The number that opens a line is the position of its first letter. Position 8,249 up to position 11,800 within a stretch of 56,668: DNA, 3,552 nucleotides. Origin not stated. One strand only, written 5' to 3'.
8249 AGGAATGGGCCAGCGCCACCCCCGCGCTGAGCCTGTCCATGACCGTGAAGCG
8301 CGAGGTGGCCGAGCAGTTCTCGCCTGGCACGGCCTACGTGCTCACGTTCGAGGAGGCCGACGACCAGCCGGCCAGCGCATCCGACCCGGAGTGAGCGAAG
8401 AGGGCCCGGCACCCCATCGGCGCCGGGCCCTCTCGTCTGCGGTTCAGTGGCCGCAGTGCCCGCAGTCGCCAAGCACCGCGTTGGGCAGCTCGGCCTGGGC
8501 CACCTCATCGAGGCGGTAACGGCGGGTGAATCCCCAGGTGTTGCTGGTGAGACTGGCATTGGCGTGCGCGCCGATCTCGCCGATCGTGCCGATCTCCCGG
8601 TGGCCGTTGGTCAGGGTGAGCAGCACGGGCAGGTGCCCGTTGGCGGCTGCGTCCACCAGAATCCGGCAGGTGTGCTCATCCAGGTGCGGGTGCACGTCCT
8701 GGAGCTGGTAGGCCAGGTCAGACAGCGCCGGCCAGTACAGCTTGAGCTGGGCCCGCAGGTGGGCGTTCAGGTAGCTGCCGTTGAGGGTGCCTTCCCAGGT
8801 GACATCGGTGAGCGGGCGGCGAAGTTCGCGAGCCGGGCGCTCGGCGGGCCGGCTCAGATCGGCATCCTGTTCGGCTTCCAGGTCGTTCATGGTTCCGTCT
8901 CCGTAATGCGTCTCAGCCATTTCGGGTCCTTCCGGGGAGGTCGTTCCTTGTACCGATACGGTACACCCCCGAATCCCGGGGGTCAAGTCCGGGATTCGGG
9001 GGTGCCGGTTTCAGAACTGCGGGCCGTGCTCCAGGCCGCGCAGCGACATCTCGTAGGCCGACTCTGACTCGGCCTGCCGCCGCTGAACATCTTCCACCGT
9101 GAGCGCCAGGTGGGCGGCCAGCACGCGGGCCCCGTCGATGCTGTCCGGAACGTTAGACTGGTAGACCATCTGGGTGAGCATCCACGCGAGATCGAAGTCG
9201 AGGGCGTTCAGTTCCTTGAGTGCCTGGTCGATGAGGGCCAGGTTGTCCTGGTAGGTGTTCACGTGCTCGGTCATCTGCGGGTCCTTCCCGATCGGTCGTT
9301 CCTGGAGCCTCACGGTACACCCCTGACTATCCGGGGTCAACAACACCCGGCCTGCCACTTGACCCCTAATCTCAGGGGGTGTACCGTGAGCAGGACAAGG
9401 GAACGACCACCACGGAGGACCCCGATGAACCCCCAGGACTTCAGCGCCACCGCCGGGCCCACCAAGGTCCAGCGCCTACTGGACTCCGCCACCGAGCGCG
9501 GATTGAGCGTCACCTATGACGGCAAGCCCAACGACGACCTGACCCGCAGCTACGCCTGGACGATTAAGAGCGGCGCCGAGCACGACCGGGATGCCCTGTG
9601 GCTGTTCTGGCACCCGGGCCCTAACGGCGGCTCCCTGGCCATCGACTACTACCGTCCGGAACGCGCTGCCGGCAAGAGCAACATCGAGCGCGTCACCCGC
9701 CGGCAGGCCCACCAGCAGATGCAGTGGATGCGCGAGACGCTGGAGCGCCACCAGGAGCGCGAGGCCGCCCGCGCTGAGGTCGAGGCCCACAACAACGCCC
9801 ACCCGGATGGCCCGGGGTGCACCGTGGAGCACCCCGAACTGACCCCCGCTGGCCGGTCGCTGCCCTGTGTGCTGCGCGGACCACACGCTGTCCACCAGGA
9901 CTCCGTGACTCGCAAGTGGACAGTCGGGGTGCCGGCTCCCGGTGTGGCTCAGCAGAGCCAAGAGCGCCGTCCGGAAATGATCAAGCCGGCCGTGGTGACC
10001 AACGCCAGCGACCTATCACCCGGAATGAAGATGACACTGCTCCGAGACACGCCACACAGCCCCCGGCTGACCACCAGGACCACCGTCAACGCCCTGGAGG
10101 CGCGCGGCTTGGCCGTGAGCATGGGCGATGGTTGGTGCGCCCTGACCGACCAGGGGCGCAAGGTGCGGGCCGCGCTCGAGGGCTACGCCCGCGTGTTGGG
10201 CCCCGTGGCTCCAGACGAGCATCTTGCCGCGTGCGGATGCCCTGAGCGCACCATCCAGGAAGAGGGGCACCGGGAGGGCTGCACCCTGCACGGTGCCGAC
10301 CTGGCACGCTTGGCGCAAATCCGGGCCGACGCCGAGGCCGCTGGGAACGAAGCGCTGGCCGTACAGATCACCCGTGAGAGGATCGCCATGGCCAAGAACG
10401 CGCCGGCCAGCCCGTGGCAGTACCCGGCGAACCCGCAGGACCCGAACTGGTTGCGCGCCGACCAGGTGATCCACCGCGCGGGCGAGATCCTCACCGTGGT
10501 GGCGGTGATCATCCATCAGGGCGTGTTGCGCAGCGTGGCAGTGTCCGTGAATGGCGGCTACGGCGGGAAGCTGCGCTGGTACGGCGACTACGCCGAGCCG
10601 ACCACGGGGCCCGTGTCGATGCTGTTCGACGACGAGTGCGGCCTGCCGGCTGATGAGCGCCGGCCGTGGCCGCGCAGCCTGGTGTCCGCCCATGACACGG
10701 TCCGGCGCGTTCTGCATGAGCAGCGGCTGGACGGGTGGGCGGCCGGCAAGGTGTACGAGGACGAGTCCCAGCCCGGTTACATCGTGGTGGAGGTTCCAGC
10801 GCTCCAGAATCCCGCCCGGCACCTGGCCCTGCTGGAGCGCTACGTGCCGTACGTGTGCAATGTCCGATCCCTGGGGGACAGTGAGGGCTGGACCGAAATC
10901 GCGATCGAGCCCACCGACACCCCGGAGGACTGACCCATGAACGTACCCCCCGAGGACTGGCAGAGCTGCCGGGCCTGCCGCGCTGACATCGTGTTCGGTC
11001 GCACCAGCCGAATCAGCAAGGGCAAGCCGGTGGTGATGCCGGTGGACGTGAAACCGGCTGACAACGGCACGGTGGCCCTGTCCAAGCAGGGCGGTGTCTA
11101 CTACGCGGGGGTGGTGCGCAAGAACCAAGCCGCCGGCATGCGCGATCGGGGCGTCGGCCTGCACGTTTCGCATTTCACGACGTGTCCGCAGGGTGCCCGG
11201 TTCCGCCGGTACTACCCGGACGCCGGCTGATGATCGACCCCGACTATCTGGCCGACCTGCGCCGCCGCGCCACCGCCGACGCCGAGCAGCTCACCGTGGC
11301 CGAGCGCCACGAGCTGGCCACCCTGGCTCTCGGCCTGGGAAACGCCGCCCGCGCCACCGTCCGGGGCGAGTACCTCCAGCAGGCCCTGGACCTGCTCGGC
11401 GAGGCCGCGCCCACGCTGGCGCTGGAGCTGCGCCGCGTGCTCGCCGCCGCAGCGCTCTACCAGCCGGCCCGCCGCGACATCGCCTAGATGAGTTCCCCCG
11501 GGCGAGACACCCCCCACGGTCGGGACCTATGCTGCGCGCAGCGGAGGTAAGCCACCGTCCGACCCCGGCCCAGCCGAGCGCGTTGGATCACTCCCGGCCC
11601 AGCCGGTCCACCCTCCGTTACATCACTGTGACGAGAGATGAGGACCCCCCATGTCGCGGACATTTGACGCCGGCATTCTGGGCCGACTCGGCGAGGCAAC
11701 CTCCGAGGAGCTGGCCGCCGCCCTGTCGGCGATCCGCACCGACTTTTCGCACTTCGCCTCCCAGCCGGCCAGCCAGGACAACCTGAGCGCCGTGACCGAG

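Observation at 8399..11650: Self-transcribed ~3-kb accessory island splits the head module between protease and capsid genes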

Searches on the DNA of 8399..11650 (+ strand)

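Call 4: search_dna_similar(query=window:8399-11650:+, collection=phages, mode=near, max_rows=30)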
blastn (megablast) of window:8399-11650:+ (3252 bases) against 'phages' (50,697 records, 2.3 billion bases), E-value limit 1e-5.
No match.

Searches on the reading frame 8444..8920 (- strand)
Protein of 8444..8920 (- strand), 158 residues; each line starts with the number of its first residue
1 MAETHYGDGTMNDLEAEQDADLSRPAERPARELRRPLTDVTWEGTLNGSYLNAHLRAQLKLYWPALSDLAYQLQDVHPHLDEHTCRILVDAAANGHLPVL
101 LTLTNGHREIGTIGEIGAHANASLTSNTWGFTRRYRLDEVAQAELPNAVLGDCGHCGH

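Call 7: search_protein_families(library=pfam, proteins=[window:8444-8920:-], max_evalue=0.1)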
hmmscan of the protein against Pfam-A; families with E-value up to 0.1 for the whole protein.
window:8444-8920:- (158 aa): 0 families

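Call 8: search_protein_families(library=phrogs, proteins=[window:8444-8920:-], max_evalue=0.1)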
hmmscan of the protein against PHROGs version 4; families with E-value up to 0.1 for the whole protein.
window:8444-8920:- (158 aa): 1 family
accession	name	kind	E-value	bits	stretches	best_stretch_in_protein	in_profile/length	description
phrog_7081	-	unknown function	0.016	16.3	1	52-106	17-67/132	-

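Call 28: search_protein_families(library=padloc, proteins=[window:8444-8920:-], max_evalue=0.1)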
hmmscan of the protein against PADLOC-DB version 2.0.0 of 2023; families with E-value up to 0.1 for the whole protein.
window:8444-8920:- (158 aa): 0 families

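Call 29: search_protein_families(library=ncbifam, proteins=[window:8444-8920:-], max_evalue=0.1)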
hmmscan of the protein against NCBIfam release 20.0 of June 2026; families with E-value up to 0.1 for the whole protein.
window:8444-8920:- (158 aa): 0 families

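Call 63: search_dna_similar(query=window:8444-8920:-, collection=phages, mode=protein, max_rows=20, max_evalue=0.01)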
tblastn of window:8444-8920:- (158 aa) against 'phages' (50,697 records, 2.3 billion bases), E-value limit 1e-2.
No match.

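Call 85: search_solved_structures(query=window:8444-8920:-, max_evalue=5)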
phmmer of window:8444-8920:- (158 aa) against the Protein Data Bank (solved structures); distinct sequences matched with E-value up to 5: 1.
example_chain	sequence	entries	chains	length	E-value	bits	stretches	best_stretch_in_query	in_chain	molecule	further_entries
1n0q_A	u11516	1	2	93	0.25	15.1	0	93-123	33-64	3 ankyrin repeats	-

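Call 99: find_homologous_proteins(query=window:8444-8920:-, max_evalue=0.001)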
Query window:8444-8920:- (158 aa): 1 proteins with E <= 0.001 among 118 candidates.
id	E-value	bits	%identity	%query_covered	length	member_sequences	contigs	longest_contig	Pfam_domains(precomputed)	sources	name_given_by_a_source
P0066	1.6e-66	242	86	79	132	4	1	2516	-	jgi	-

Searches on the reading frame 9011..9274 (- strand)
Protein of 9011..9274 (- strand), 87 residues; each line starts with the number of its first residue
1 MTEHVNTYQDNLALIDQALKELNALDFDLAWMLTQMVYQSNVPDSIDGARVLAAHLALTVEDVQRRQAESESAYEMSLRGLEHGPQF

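Call 7: search_protein_families(library=pfam, proteins=[window:9011-9274:-], max_evalue=0.1)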
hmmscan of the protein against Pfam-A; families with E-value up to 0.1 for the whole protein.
window:9011-9274:- (87 aa): 1 family
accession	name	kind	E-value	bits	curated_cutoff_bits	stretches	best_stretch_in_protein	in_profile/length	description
PF19120.5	DUF5804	-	0.031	14.6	26.5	1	6-74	34-103/108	Family of unknown function (DUF5804)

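Call 8: search_protein_families(library=phrogs, proteins=[window:9011-9274:-], max_evalue=0.1)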
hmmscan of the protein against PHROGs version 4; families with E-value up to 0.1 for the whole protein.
window:9011-9274:- (87 aa): 0 families

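Call 28: search_protein_families(library=padloc, proteins=[window:9011-9274:-], max_evalue=0.1)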
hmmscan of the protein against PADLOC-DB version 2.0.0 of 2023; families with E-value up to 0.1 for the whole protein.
window:9011-9274:- (87 aa): 0 families

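Call 29: search_protein_families(library=ncbifam, proteins=[window:9011-9274:-], max_evalue=0.1)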
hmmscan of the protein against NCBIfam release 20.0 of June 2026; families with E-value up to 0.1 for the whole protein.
window:9011-9274:- (87 aa): 1 family
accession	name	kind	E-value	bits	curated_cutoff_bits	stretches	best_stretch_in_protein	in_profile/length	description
NF041313.1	UDPGP_AglF_Halo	equivalog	0.056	12.9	400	1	16-75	85-145/234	UTP--glucose-1-phosphate uridylyltransferase AglF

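Call 101: search_dna_similar(query=window:9011-9274:-, collection=phages, mode=protein, max_evalue=0.01, max_rows=10)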
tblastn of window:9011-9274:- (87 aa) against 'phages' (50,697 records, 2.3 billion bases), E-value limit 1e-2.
No match.

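Call 110: search_solved_structures(query=window:9011-9274:-, max_evalue=1)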
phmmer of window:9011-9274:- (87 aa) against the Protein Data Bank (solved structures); distinct sequences matched with E-value up to 1: 2.
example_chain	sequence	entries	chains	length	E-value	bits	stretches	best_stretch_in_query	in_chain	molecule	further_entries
6ixg_A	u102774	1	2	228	0.56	13.8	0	55-82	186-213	SH3 domain-binding protein 5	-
6ixe_A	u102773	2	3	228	0.56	13.8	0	55-82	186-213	SH3 domain-binding protein 5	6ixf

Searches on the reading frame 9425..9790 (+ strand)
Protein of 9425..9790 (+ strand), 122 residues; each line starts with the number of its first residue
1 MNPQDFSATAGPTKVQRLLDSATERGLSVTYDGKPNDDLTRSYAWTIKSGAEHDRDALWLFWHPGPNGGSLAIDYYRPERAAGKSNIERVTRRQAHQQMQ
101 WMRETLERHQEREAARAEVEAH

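Call 45: search_protein_families(library=pfam, alignment_id=A2, max_evalue=0.01)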
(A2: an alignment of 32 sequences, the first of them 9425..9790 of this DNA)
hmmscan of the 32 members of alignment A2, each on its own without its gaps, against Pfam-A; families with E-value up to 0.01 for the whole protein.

A. member 1, window:9425-9790:+ (122 aa): 0 families

B. families by the number of members that match (of 32 scanned): 0 families

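Call 68: search_solved_structures(query=A2, max_evalue=1)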
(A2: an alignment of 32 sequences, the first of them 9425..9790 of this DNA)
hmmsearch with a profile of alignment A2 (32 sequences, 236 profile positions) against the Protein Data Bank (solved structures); distinct sequences matched with E-value up to 1: 2.
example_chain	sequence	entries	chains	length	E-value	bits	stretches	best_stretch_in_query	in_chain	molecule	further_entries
8f7n_A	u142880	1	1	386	0.73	12.6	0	127-224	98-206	Methyl-accepting chemotaxis protein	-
7sub_A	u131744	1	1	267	0.96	12.2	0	130-186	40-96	3-oxoacyl-reductase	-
